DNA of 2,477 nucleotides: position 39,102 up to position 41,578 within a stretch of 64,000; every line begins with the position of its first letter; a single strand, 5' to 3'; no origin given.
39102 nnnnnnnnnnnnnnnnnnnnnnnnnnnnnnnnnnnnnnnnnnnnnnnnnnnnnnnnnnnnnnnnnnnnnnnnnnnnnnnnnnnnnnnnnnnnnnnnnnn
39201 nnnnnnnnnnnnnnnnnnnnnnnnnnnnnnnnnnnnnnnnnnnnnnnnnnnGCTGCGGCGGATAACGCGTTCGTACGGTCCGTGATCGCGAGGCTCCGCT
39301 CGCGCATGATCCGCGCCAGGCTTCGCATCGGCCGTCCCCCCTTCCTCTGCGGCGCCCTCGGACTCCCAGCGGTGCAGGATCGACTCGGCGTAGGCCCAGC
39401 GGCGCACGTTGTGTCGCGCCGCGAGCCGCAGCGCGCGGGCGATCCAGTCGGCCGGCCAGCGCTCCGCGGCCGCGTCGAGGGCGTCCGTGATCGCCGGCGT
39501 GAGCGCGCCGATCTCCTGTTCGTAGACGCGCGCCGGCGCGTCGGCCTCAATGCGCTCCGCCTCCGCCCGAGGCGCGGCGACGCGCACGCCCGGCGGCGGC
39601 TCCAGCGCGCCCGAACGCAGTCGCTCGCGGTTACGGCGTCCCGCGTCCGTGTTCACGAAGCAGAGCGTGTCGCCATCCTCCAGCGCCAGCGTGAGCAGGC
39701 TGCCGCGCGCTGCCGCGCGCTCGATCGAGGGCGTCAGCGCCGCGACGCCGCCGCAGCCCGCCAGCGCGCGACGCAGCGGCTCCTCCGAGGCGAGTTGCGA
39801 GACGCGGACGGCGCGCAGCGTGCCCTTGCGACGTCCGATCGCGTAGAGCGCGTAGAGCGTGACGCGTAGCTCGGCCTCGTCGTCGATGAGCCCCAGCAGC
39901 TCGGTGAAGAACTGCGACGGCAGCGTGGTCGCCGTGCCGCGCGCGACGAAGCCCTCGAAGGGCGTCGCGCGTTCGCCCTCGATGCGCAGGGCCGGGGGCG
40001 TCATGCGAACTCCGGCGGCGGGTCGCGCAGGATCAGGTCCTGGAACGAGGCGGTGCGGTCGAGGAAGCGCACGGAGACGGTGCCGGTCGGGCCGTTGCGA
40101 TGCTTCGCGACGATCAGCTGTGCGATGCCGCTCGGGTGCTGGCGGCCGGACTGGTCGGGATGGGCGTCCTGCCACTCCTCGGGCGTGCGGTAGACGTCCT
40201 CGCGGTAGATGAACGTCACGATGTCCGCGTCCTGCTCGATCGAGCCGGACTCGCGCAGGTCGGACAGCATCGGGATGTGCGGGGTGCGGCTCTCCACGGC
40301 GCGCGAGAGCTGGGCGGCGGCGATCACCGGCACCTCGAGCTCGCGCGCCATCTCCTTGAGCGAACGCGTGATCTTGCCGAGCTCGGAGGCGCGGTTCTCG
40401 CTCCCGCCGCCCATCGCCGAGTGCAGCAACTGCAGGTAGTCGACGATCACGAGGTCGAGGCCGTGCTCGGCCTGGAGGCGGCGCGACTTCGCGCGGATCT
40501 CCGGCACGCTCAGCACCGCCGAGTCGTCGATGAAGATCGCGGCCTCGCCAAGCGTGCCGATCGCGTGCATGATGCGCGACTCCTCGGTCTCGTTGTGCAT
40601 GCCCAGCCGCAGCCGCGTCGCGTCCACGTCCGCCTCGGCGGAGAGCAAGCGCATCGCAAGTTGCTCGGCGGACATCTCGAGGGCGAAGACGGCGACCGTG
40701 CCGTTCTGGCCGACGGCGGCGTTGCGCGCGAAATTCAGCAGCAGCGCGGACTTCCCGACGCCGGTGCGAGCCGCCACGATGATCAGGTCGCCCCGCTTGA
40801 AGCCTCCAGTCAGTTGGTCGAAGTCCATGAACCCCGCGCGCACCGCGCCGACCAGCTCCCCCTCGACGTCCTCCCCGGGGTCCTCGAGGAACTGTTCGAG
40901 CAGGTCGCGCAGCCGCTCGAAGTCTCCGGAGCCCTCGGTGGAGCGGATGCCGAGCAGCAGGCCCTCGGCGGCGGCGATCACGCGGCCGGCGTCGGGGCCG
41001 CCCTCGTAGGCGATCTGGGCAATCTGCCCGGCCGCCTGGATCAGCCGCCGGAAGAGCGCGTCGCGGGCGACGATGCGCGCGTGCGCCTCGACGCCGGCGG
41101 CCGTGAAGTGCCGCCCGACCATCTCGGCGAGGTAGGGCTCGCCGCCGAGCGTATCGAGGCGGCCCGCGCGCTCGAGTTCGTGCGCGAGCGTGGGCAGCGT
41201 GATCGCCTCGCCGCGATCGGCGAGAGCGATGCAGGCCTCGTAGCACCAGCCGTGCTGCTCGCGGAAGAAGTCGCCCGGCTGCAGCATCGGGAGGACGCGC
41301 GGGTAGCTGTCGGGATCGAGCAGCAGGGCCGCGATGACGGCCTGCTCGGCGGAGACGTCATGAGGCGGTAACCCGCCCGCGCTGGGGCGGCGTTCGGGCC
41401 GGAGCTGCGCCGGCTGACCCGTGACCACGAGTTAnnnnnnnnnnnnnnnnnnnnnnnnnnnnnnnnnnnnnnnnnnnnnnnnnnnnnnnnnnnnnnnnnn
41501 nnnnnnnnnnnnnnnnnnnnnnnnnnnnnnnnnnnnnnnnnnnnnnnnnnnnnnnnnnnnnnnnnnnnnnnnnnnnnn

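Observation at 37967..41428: Firmicute-style primosome module next to dnaB: a DnaD-domain protein and a single polypeptide with two tandem DnaC/IstB-like AAA+ modules plus a zinc ribbon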

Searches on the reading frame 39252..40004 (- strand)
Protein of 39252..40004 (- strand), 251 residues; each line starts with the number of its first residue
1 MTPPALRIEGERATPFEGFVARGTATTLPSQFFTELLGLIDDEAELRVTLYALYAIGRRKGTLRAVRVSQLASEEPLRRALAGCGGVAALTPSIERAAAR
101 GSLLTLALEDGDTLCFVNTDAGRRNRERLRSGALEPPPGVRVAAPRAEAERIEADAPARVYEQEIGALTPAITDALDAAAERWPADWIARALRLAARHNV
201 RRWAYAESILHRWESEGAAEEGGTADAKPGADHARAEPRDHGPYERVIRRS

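Call 6: search_protein_families(library=pfam, proteins=[window:39252-40004:-], max_evalue=1)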
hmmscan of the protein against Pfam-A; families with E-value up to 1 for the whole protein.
window:39252-40004:- (251 aa): 2 families
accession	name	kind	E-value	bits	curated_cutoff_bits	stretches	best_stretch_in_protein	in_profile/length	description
PF07261.16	DnaB_2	-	3.8e-05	23.7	22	1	160-217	3-63/74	Replication initiation and membrane attachment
PF24336.1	DUF7504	-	0.19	12.6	27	1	96-181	15-107/179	Family of unknown function (DUF7504)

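Call 7: search_protein_families(library=ncbifam, proteins=[window:39252-40004:-], max_evalue=1)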
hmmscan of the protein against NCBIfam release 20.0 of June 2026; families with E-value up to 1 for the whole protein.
window:39252-40004:- (251 aa): 1 family
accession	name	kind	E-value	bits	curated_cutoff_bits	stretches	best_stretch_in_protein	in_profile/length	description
TIGR01446.1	DnaD_dom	domain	1.4e-07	31.6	24.95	1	159-217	3-64/73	DnaD domain protein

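Call 43: find_homologous_proteins(query=window:39252-40004:-, max_evalue=0.001)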
Query window:39252-40004:- (251 aa): 210 proteins with E <= 0.001 among 8000 candidates; the best 120 are listed.
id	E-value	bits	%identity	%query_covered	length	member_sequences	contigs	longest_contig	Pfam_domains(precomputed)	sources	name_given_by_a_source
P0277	2.4e-133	461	86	100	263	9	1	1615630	PF07261.17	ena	-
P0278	1.7e-132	458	86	100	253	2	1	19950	PF07261.17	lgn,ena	-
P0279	4.5e-132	457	87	100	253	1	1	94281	PF07261.17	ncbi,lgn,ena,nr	ncbi:MAG: DnaD domain protein [Chloroflexi bacterium]|nr:DnaD domain protein [Chloroflexota bacteriu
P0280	5.5e-130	450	85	100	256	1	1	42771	PF07261.17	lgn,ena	-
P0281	6.6e-129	447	85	100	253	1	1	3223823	PF07261.17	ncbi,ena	-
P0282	6.6e-128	443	83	100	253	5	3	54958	PF07261.17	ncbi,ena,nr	ncbi:MAG: DnaD domain protein [Chloroflexi bacterium]|nr:DnaD domain protein [Chloroflexota bacteriu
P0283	1.0e-127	443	85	100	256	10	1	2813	PF07261.17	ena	-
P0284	8.0e-127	440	83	100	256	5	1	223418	PF07261.17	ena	-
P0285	2.4e-125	435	82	100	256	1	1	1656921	PF07261.17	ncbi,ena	-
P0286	2.1e-123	429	81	100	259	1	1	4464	PF07261.17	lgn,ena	-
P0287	3.7e-119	415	78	100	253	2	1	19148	PF07261.17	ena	-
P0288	6.9e-91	322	66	95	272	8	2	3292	PF07261.17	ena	-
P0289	9.3e-90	319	64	100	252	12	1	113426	PF07261.17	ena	-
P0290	8.5e-87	309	65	94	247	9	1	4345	PF07261.17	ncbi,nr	ncbi:MAG: DnaD domain protein [Chloroflexi bacterium]|nr:DnaD domain protein [Chloroflexota bacteriu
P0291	8.9e-86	305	63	99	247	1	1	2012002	PF07261.17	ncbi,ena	-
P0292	1.5e-85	305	66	94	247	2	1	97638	PF07261.17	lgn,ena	-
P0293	6.4e-85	303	65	94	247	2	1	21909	PF07261.17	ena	-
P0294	2.1e-84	301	64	94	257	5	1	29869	PF07261.17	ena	-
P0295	2.5e-84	301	63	99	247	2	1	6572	PF07261.17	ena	-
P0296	8.5e-84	299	63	99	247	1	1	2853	PF07261.17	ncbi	-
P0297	9.8e-84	299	63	95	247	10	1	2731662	PF07261.17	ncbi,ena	-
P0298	1.6e-83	298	63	99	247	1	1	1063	PF07261.17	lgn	-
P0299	1.6e-83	298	63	94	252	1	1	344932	PF07261.17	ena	-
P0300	4.4e-83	297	63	100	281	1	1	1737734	PF07261.17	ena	-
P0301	1.6e-82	295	62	98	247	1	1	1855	PF07261.17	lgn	-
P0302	4.3e-82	293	62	98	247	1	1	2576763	PF07261.17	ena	-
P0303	5.5e-82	293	65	94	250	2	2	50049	PF07261.17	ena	-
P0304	1.9e-81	291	63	94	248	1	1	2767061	PF07261.17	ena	-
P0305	2.9e-81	291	64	94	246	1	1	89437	PF07261.17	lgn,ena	-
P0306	3.6e-81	290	62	95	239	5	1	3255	PF07261.17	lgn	-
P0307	6.9e-81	289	62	94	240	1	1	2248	PF07261.17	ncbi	-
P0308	1.3e-80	289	63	94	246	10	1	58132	PF07261.17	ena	-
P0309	9.9e-76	273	61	94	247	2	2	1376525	PF07261.17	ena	-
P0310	8.1e-72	260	57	95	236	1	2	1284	PF07261.17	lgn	-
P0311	1.3e-70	256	57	94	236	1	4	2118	PF07261.17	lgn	-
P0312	1.8e-70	255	60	94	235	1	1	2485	PF07261.17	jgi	jgi:DnaD/phage-associated family protein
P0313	7.9e-70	253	57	96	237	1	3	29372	PF07261.17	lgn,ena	-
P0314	1.0e-69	253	59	94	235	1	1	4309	PF07261.17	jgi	jgi:DnaD/phage-associated family protein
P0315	1.7e-69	252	60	94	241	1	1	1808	PF07261.17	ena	-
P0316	1.8e-69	252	59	99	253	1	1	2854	PF07261.17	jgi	jgi:DnaD/phage-associated family protein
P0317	2.6e-69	252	58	95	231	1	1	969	PF07261.17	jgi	jgi:DNA replication protein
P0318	7.7e-69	250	62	94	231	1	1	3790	PF07261.17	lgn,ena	-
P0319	2.0e-68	249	59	94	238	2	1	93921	PF07261.17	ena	-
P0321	2.6e-68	248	57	95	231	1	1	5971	PF07261.17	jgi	jgi:DnaD/phage-associated family protein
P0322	4.3e-68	248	54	97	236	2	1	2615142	PF07261.17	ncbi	ncbi:MAG: DnaD domain protein [Dehalococcoidia bacterium]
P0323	4.5e-68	248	59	94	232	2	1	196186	PF07261.17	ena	-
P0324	5.1e-68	247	58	94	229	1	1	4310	PF07261.17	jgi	jgi:DnaD/phage-associated family protein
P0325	1.2e-67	246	59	94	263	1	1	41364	PF07261.17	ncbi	-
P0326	3.9e-67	244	58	94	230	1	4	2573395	PF07261.17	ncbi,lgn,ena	-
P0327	4.0e-67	244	58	94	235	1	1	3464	PF07261.17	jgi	jgi:DnaD/phage-associated family protein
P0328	7.6e-67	243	57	94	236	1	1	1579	PF07261.17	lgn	-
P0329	8.4e-67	243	59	94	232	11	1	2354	PF07261.17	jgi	jgi:DnaD/phage-associated family protein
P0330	1.3e-66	243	57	94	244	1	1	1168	PF07261.17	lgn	-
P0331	2.3e-66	242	56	91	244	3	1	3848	PF07261.17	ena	-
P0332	2.8e-66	242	56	94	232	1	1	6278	PF07261.17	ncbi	-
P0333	3.8e-66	241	57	94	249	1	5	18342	PF07261.17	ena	-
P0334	6.2e-66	240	58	94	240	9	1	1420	PF07261.17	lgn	-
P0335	6.4e-66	240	54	94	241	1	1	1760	PF07261.17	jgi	-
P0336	8.2e-66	240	54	94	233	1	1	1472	PF07261.17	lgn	-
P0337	9.7e-66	240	56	94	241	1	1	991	PF07261.17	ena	-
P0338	1.0e-65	240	55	94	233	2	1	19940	PF07261.17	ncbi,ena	-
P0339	1.2e-65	240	55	96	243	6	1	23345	PF07261.17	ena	-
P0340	1.8e-65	239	55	95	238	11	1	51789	PF07261.17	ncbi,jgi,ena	ncbi:MAG: DnaD domain protein [Dehalococcoidia bacterium]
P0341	1.8e-65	239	55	94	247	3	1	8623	PF07261.17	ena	-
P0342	4.4e-65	238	53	96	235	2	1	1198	PF07261.17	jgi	jgi:DNA replication protein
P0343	4.9e-65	238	55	94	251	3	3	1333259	PF07261.17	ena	-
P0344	7.9e-65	237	53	94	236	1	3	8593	PF07261.17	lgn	-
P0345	1.0e-64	237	53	100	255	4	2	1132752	PF07261.17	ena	-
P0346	1.1e-64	236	54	100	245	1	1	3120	PF07261.17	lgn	-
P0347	1.5e-64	236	52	100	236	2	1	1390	PF07261.17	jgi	jgi:DnaD/phage-associated family protein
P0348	1.9e-64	236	57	94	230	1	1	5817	PF07261.17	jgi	jgi:DnaD/phage-associated family protein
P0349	2.1e-64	235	55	94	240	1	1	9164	PF07261.17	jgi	jgi:DnaD/phage-associated family protein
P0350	2.4e-64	235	54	94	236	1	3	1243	PF07261.17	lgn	-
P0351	3.1e-64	235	56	94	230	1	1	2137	PF07261.17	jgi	jgi:DnaD/phage-associated family protein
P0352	7.0e-64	234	52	94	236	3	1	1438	PF07261.17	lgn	-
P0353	8.4e-64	234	55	94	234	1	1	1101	PF07261.17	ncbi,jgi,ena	jgi:DnaD/phage-associated family protein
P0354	8.5e-64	234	55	95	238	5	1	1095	PF07261.17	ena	-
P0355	1.1e-63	233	56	95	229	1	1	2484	PF07261.17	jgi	jgi:DnaD/phage-associated family protein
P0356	1.2e-63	233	53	97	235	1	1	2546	PF07261.17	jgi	jgi:DnaD/phage-associated family protein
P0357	1.3e-63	233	57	94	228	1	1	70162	PF07261.17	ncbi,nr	ncbi:MAG: DnaD domain protein [Dehalococcoidia bacterium]|nr:DnaD domain protein [Dehalococcoidia ba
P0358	1.4e-63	233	55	94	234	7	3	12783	PF07261.17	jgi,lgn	-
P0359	2.0e-63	232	55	96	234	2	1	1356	PF07261.17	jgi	-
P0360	2.0e-63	232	52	94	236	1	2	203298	PF07261.17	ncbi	ncbi:MAG: DnaD domain-containing protein [Dehalococcoidia bacterium]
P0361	2.2e-63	232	53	94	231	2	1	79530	PF07261.17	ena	-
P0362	2.4e-63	232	56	91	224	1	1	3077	PF07261.17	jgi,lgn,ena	-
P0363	2.5e-63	232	56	94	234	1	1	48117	PF07261.17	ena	-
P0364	5.4e-63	231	55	94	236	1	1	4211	PF07261.17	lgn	-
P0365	5.7e-63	231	60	80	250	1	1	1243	PF07261.17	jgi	-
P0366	7.2e-63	230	55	95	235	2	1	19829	PF07261.17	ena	-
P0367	7.8e-63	230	50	94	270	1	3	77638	PF07261.17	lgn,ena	-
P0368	8.1e-63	230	55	94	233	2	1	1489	PF07261.17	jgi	jgi:DNA replication protein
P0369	1.1e-62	230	56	94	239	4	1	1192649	PF07261.17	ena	-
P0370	1.3e-62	230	55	94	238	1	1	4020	PF07261.17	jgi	jgi:DNA replication protein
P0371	1.5e-62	229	50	100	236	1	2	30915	PF07261.17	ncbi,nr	ncbi:MAG: DnaD domain protein [Dehalococcoidia bacterium]|nr:DnaD domain protein [Dehalococcoidia ba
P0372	1.9e-62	229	55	94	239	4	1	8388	PF07261.17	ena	-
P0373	2.5e-62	229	51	94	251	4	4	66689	PF07261.17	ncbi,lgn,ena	-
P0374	6.1e-62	227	55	93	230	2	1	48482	PF07261.17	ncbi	ncbi:MAG: DnaD domain protein, partial [Chloroflexi bacterium]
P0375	6.3e-62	227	56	86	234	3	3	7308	PF07261.17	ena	-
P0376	1.4e-61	226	53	94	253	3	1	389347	PF07261.17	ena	-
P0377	1.8e-61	226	57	94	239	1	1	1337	PF07261.17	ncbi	-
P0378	4.8e-61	224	53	96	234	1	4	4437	PF07261.17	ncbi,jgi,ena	-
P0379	6.2e-61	224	53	94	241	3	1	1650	PF07261.17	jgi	jgi:DnaD/phage-associated family protein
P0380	6.4e-61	224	52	96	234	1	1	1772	PF07261.17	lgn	-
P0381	6.9e-61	224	55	95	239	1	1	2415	PF07261.17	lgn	-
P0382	1.3e-60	223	56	82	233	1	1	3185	PF07261.17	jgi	-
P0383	3.0e-60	222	55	90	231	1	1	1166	PF07261.17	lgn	-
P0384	3.8e-60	222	55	94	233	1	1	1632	PF07261.17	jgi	jgi:DNA replication protein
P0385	9.0e-60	220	52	94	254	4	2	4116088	PF07261.17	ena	-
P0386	1.3e-59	220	54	94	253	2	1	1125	PF07261.17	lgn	-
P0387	8.5e-59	217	52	95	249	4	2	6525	PF07261.17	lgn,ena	-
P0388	1.1e-58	217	54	90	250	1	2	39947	PF07261.17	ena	-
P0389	1.6e-58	216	55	94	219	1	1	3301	PF07261.17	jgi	jgi:DnaD/phage-associated family protein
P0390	1.6e-58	216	53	94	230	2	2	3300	PF07261.17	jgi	-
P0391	3.5e-58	215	51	94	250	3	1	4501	PF07261.17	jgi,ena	jgi:DNA replication protein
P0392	3.5e-58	215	52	94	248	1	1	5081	PF07261.17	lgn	-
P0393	5.4e-58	215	54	90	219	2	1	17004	PF07261.17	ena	-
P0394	6.8e-58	214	54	96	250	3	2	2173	PF07261.17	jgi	jgi:DnaD/phage-associated family protein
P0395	6.9e-58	214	51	94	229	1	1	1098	PF07261.17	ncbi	-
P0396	9.2e-58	214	51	90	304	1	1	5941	PF07261.17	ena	-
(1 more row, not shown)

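Call 51: predict_structure(alignment_id=A2)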
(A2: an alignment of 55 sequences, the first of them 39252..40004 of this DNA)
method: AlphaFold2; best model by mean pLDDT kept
length: 251 residues; sequences in the alignment: 55
mean_pLDDT: 83.1   pTM: 0.58
mean pLDDT of the five models: 83.1, 82.7, 82.5, 82.4, 80.4
residues with pLDDT >= 90: 159; 70-90: 31; 50-70: 39; < 50: 22
segments of 3 or more residues with pLDDT < 50: 1-4, 6-9, 148-152, 247-249
pLDDT, mean of each block of 10 residues (from residue 1): 47 64 78 92 97 94 94 96 95 97 96 96 95 91 69 71 92 95 94 91 93 87 52 54 49 48
secondary structure, 60 per line:
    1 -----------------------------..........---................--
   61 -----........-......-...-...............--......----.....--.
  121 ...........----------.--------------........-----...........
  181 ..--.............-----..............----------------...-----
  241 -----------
elements in order: H30-39 H43-58 H68-73 H75-80 H86-100 E103-108 E113-117 H120-131 H157-164 H170-182 H185-197 H203-216

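Call 56: fold_search(model_id=the predicted structure, library=pdb)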
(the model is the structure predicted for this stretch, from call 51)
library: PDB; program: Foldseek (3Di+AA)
matches with E <= 10: 652; with E <= 0.001: 0
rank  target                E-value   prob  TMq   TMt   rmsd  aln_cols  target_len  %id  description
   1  9a5c_B                2.4e-03  0.98  0.23  0.25  15.5       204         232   17  Integrative model of GLPD-DNAD by crosslinking MS and deep learning (released 2024-09-18)
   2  5dok_B                5.0e-02  0.60  0.22  0.31  18.2       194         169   11  Crystal structure of Tetrahymena p45C (released 2015-11-25)
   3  5z7b_B                6.0e-02  0.38  0.21  0.25  19.9       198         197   18  Crystal structure of the VanR transcription factor in complex with vanillate (released 2018-08-29)
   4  5dok_A                6.3e-02  0.51  0.22  0.30  18.3       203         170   11  Crystal structure of Tetrahymena p45C (released 2015-11-25)
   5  3m8f_B                8.8e-02  0.93  0.24  0.50  10.8       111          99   12  Protein structure of type III plasmid segregation TubR mutant (released 2010-07-07)
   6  6kta_A                9.3e-02  0.41  0.18  0.29  13.6       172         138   13  Crystal structure of B. halodurans MntR in apo form (released 2019-12-04)
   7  5z7b_A                9.3e-02  0.35  0.22  0.27  20.3       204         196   17  Crystal structure of the VanR transcription factor in complex with vanillate (released 2018-08-29)
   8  6lg2_B                9.3e-02  0.25  0.19  0.24  18.4       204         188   16  VanR bound to Vanillate (released 2020-02-12)
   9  9gm7_D                1.0e-01  0.35  0.23  0.20  18.4       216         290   12  MukBEF in a nucleotide-bound state with open neck gate (monomer) (released 2025-03-26)
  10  2w57_A                1.1e-01  0.80  0.24  0.43   9.6       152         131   12  Crystal structure of the Vibrio cholerae ferric uptake regulator (Fur) reveals structural rearrangement of the DNA-bin (released 2009-01-20)
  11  9gm9_D                1.1e-01  0.38  0.23  0.19  18.2       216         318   13  MukBEF in a DNA capture state (released 2025-03-26)
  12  9gm7_C                1.2e-01  0.35  0.23  0.14  18.4       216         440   13  MukBEF in a nucleotide-bound state with open neck gate (monomer) (released 2025-03-26)
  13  5x11_H                1.3e-01  0.18  0.18  0.25  17.3       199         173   13  Crystal structure of Bacillus subtilis PadR in complex with operator DNA (released 2017-11-22)
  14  6qfd_B                1.4e-01  0.72  0.21  0.41  15.0       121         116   15  The complex structure of hsRosR-S4 (vng0258/RosR-S4) (released 2019-07-10)
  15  2ev6_A                1.5e-01  0.23  0.16  0.25  14.4       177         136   14  Bacillus subtilis manganese transport regulator (MNTR) bound to zinc (released 2006-03-07)
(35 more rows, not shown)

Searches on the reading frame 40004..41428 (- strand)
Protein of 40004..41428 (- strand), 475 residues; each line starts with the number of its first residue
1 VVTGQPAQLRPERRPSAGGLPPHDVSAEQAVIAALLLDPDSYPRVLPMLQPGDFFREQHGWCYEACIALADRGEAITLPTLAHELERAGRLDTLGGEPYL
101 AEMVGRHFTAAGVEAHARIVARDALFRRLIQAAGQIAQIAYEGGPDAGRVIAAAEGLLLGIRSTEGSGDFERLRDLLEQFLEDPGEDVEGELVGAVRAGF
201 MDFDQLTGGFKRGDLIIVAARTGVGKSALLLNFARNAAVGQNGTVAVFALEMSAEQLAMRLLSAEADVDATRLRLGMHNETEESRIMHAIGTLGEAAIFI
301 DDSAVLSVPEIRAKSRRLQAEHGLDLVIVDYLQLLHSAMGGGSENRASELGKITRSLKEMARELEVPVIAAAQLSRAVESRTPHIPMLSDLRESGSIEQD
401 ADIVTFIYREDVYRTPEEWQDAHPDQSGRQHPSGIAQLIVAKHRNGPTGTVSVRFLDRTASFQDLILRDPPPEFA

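Call 6: search_protein_families(library=pfam, proteins=[window:40004-41428:-], max_evalue=1)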
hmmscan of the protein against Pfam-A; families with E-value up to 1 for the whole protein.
window:40004-41428:- (475 aa): 9 families
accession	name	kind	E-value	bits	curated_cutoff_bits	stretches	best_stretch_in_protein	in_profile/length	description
PF03796.21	DnaB_C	-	2.4e-94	315.9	27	1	196-464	2-255/255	DnaB-like helicase C terminal domain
PF00772.26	DnaB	-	6.3e-25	87.6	23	1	21-121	2-102/103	DnaB-like helicase N terminal domain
PF13481.12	AAA_25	-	1.4e-17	64.4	27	1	208-373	27-189/195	AAA domain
PF06745.19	ATPase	-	2.1e-05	24.4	26.6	1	197-270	2-76/231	KaiC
PF13191.12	AAA_16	-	0.007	17.3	32.6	1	213-282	24-103/167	AAA ATPase domain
PF13401.12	AAA_22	-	0.052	14.3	27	1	214-327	6-119/130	AAA domain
PF20307.4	divDNAB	-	0.14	11.3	26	0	194-236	55-100/356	Divergent DnaB-like ATPase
PF01656.29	CbiA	-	0.15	12.4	25.4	1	216-258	2-43/125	CobQ/CobB/MinD/ParA nucleotide binding domain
PF25199.1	nSTAND_NTPase5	-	0.41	10.9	34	1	211-256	39-82/145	Novel STAND NTPase 5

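Call 7: search_protein_families(library=ncbifam, proteins=[window:40004-41428:-], max_evalue=1)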
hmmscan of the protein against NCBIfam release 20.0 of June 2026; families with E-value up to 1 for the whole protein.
window:40004-41428:- (475 aa): 25 families
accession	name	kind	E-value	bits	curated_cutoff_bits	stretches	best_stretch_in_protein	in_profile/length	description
TIGR00665.1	DnaB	equivalog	4.5e-138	460.7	385.25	1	20-465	1-433/435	replicative DNA helicase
NF005852.0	PRK07773.1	equivalog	5.3e-136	455.1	780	2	15-396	18-398/886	replicative DNA helicase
NF004384.0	PRK05748.1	equivalog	2e-133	445.3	525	1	20-465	9-442/452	replicative DNA helicase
NF006606.0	PRK09165.1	equivalog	2.1e-110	369.6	540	1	20-466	20-488/497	replicative DNA helicase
NF004109.0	PRK05595.1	equivalog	1.1e-109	367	737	1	22-465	9-438/444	replicative DNA helicase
NF006443.0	PRK08760.1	equivalog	1.5e-107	359.9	741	1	10-465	22-467/476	replicative DNA helicase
TIGR03600.1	phage_DnaB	exception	6e-103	345.1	498.65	1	25-455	2-421/421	phage replicative helicase, DnaB family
NF040583.1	dnaB_SPI-7_type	exception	3.7e-96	322.8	655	1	22-465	2-434/434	SPI-7-type island replicative DNA helicase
NF005424.0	PRK07004.1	equivalog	3.6e-94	315.9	834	1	20-464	14-450/460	replicative DNA helicase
NF006306.0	PRK08506.1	equivalog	5.8e-93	312.1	596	1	24-465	6-451/472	replicative DNA helicase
NF006458.0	PRK08840.1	equivalog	9.9e-92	308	884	1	19-463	18-454/464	replicative DNA helicase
NF005945.0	PRK08006.1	equivalog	1.5e-90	304.3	898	1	20-463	26-461/471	replicative DNA helicase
NF005369.0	PRK06904.1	equivalog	1.2e-88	298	809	1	17-465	21-464/474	replicative DNA helicase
NF004967.0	PRK06321.1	equivalog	4.2e-76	256.7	751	2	158-464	172-464/472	replicative DNA helicase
NF005240.0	PRK06749.1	subfamily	7.7e-65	219.3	686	1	24-463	5-425/428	replicative DNA helicase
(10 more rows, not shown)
